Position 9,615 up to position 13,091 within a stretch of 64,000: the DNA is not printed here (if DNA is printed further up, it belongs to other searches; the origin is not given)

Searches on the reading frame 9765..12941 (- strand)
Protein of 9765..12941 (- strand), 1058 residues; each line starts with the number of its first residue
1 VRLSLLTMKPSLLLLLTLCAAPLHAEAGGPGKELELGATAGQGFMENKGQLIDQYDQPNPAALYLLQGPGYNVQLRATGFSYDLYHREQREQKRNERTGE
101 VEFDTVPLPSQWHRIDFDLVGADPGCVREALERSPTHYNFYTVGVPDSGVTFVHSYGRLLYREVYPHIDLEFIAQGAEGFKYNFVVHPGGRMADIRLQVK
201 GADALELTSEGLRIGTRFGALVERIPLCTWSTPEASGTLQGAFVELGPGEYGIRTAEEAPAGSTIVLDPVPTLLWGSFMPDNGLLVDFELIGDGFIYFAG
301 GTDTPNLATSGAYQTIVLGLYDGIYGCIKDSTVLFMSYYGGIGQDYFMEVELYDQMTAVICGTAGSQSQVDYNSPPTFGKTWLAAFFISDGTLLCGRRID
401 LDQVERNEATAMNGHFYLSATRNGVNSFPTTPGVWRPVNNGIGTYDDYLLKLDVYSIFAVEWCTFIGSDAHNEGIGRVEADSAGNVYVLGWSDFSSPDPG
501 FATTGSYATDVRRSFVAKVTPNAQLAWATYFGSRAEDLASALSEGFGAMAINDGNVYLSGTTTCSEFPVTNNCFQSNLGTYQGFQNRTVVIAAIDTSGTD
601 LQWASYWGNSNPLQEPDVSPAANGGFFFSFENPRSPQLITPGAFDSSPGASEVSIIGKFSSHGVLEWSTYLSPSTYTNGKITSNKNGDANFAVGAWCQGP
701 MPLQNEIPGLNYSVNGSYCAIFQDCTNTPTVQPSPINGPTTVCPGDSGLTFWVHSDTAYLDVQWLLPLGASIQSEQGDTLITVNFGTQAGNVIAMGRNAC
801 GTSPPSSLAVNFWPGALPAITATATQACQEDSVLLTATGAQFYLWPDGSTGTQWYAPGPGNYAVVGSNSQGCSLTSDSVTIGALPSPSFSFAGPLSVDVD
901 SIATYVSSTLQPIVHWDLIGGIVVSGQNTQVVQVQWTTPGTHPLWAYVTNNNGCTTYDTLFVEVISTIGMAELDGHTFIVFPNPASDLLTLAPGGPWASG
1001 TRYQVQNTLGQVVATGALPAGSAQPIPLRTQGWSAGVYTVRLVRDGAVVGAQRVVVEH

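Call 12: search_protein_families(library=pfam, proteins=[window:9765-12941:-], max_evalue=0.01)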
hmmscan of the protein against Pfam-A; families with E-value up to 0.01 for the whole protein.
window:9765-12941:- (1058 aa): 3 families
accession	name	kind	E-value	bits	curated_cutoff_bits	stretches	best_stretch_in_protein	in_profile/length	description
PF25778.1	DUF7948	-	1.4e-40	140.1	27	1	44-270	1-214/214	Domain of unknown function (DUF7948)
PF19408.5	PKD_6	-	2.2e-17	63.6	25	1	730-810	2-82/82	PKD-like domain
PF18962.6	Por_Secre_tail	-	6e-05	23.7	27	1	980-1049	1-69/75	Secretion system C-terminal sorting domain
